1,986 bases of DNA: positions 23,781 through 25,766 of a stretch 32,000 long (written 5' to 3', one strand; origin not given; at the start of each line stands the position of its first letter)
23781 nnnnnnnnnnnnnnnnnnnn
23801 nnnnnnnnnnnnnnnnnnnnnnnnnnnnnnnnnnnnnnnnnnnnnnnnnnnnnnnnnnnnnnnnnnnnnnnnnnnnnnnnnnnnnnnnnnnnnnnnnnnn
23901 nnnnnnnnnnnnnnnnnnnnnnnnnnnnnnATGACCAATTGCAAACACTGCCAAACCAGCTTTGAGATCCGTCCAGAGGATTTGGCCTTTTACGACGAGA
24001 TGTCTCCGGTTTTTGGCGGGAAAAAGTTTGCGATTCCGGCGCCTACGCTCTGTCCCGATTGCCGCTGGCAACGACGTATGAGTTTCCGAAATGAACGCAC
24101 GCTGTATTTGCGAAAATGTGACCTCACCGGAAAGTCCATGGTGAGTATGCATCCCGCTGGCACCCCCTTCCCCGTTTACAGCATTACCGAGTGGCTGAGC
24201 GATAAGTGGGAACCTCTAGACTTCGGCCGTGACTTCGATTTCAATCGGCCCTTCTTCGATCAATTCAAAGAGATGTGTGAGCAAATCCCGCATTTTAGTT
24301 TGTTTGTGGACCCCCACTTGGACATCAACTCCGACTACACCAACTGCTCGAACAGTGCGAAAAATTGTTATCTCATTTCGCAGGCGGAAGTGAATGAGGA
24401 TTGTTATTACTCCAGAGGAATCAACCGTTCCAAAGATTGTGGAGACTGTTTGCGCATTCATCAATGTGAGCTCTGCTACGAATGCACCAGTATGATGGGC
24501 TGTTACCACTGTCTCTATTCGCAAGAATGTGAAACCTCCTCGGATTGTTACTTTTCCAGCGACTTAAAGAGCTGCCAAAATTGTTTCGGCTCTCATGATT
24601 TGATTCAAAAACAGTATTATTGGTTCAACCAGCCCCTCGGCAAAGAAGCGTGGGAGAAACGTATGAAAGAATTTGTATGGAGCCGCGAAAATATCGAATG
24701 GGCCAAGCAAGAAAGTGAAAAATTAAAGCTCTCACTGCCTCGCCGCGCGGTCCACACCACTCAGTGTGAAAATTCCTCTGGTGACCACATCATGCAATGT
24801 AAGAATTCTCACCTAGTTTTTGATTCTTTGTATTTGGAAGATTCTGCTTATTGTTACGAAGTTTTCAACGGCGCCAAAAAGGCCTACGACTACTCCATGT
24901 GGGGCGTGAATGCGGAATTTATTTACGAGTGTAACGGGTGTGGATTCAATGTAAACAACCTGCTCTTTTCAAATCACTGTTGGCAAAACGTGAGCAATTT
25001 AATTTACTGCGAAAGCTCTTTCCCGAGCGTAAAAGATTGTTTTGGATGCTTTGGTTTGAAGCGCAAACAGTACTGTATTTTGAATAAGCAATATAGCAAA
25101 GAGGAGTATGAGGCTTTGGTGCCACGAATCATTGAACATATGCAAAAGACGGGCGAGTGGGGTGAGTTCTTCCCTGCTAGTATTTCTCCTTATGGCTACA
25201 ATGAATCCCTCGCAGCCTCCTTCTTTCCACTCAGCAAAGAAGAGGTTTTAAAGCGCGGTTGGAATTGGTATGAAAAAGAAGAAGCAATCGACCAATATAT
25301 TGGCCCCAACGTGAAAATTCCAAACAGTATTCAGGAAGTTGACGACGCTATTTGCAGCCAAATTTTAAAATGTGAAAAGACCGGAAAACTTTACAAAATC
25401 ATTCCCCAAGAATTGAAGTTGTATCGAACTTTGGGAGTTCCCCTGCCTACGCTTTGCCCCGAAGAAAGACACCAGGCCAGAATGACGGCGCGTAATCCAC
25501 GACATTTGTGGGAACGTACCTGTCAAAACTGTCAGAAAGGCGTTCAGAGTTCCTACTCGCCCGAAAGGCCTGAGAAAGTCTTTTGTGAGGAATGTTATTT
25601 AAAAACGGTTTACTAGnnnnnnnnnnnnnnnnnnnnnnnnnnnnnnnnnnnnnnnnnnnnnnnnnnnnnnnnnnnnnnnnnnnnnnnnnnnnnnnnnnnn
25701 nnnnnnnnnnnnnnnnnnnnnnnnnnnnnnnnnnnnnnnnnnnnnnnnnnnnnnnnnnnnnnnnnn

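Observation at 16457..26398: The same 10-mer, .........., embedded in an inverted repeat marks all three divergent promoter regions of the array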

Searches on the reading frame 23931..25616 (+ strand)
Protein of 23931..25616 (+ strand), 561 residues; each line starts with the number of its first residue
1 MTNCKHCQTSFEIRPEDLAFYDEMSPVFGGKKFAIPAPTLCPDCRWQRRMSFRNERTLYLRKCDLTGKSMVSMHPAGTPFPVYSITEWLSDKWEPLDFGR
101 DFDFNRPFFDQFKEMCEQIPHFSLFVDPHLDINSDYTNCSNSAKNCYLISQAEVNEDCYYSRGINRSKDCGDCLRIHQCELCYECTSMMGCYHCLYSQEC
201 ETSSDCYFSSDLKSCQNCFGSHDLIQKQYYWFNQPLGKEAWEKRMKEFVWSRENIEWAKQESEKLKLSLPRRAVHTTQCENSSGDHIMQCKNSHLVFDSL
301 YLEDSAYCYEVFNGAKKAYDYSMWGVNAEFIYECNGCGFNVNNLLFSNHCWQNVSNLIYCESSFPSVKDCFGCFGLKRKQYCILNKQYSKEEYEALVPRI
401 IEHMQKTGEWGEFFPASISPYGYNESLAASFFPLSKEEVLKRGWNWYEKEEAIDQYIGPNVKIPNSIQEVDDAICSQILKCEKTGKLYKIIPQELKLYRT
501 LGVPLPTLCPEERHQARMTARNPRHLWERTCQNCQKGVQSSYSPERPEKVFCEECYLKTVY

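Call 9: search_protein_families(library=pfam, proteins=[window:23931-25616:+], max_evalue=0.01)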
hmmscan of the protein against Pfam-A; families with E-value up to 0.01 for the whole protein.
window:23931-25616:+ (561 aa): 1 family
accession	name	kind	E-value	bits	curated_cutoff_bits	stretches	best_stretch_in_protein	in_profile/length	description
PF23477.1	zf_Tbcl_2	-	0.0034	17.5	27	1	524-558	1-35/37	Probable treble clef zinc finger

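Call 52: search_protein_families(library=ncbifam, proteins=[window:23931-25616:+], max_evalue=0.01)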
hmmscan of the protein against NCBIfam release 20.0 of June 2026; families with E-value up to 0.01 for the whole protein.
window:23931-25616:+ (561 aa): 0 families

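Call 65: search_protein_families(library=padloc, proteins=[window:23931-25616:+], max_evalue=0.01)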
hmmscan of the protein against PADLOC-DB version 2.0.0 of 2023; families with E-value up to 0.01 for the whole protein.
window:23931-25616:+ (561 aa): 0 families

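Call 66: list_cluster_members(proteins=[window:23931-25616:+, window:16513-18183:+])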
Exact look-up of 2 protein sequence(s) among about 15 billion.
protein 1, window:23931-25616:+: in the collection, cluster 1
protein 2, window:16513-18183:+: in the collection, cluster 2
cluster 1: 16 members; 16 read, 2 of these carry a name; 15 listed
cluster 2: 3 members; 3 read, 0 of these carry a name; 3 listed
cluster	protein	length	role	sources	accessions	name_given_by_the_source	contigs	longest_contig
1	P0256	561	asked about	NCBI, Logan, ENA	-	-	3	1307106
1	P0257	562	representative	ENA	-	-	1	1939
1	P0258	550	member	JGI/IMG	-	hypothetical protein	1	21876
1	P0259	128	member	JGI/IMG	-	hypothetical protein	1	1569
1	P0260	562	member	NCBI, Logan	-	-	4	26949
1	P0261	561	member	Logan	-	-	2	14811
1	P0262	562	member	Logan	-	-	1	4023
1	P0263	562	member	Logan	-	-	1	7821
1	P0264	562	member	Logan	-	-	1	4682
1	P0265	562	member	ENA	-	-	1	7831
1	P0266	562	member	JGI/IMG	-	-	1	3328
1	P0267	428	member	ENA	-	-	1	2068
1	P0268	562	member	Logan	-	-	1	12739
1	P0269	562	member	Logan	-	-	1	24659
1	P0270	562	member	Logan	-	-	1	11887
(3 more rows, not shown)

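Call 92: predict_structure(alignment_id=A6)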
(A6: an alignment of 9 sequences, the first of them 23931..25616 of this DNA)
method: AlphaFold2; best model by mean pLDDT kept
length: 561 residues; sequences in the alignment: 9
mean_pLDDT: 72.3   pTM: 0.69
mean pLDDT of the five models: 72.3, 70.0, 64.9, 54.2, 51.5
residues with pLDDT >= 90: 47; 70-90: 267; 50-70: 208; < 50: 39
segments of 3 or more residues with pLDDT < 50: 127-130, 276-290, 425-430, 450-457
pLDDT, mean of each block of 10 residues (from residue 1): 82 85 87 88 78 60 86 73 84 83 93 86 61 50 57 61 62 64 62 62 66 63 67 84 87 86 84 51 41 56 60 62 64 68 70 66 63 64 85 91 92 75 51 67 64 46 87 87 79 85 85 73 69 87 79 81 66
secondary structure, 60 per line:
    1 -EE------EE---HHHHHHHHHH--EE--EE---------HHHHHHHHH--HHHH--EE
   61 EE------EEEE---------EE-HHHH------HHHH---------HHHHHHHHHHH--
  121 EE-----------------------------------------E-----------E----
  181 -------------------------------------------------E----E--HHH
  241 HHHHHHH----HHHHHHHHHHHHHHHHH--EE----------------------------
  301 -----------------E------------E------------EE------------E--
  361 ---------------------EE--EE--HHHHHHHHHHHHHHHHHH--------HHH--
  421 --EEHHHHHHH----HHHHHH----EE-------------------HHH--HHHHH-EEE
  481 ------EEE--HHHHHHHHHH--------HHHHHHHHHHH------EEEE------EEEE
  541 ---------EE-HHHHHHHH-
elements in order: H15-24 H42-50 H53-56 E59-62 E69-72 H85-88 H95-98 H108-118 H238-247 H252-268 H390-407 H425-431 H436-441 H472-476 E478-480 E487-489 H492-501 H510-520 E527-530 E537-540 H553-560

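Call 94: fold_search(model_id=the predicted structure, library=pdb)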
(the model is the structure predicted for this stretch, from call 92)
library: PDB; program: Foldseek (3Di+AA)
matches with E <= 10: 17; with E <= 0.001: 0
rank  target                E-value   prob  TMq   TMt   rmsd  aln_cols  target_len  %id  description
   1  8e3d_B                3.0e+00  0.02  0.04  0.13  11.3        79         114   18  ZBTB7A Zinc Finger Domain Bound to DNA Duplex Containing CAST sequence (#11) (released 2023-02-08)
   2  7eyi_G                4.4e+00  0.02  0.04  0.13  11.4        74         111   18  Crystal structure of ZBTB7A in complex with gamma-globin -200 sequence element with C-194A mutation (released 2021-09-01)
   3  7n5v_B                4.7e+00  0.01  0.05  0.12  10.4        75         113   19  ZBTB7A Zinc Finger Domain Bound to DNA Duplex Containing GGACCC (Oligo 20) (released 2022-06-08)
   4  7w1m_H                4.7e+00  0.01  0.06  0.08  22.4       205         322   13  Cryo-EM structure of human cohesin-CTCF-DNA complex (released 2023-05-31)
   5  8h9h_G                5.2e+00  0.01  0.04  0.18  11.2        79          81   18  Crystal structure of ZBTB7A in complex with GACCC-containing sequence (released 2023-04-26)
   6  5ix1_B                5.5e+00  0.03  0.05  0.06  14.9        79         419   15  Crystal structure of mouse Morc3 ATPase-CW cassette in complex with AMPPNP and H3K4me3 peptide (released 2016-08-17)
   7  7n5u_A                5.8e+00  0.01  0.04  0.18  11.2        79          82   18  ZBTB7A Zinc Finger Domain Bound to DNA Duplex Containing GGACCC (Oligo 21) (released 2022-06-08)
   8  9e6s_A                5.8e+00  0.01  0.06  0.19  10.8        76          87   14  BCL11A ZF4-6 with K784T Mutation in Complex with a DNA Sequence Observed in the Human Globin Locus Containing Motif TG (released 2025-04-09)
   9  7eyi_H                6.1e+00  0.01  0.04  0.11  10.7        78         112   17  Crystal structure of ZBTB7A in complex with gamma-globin -200 sequence element with C-194A mutation (released 2021-09-01)
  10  9yln_A                6.4e+00  0.01  0.05  0.16  12.1        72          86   14  BCL11A ZF4-6 in Complex with a DNA Sequence Observed in the Human Globin Locus Containing Motif TGGCCA (12-mer) (released 2026-03-04)
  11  9e6t_B                6.8e+00  0.01  0.05  0.17  12.3        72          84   11  BCL11A ZF4-6 in Complex with a DNA Sequence Observed in the Human Globin Locus Containing Motif TGCCCA (released 2025-04-09)
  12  9ylm_A                8.4e+00  0.01  0.05  0.16  12.0        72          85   12  BCL11A ZF4-6 in Complex with a DNA Sequence Observed in the Human Globin Locus Containing Motif TGTCCA (12-mer) (released 2026-03-04)
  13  1mey_C                8.4e+00  0.01  0.04  0.14  11.0        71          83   21  CRYSTAL STRUCTURE OF A DESIGNED ZINC FINGER PROTEIN BOUND TO DNA (released 1997-03-12)
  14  8ffz_A                8.8e+00  0.01  0.04  0.05  13.6        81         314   23  TFIIIA-TFIIIC-Brf1-TBP complex bound to 5S rRNA gene (released 2023-06-21)
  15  5ix2_B                9.3e+00  0.02  0.05  0.06  15.1        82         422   15  Crystal structure of mouse Morc3 ATPase-CW cassette in complex with AMPPNP and unmodified H3 peptide (released 2016-08-17)
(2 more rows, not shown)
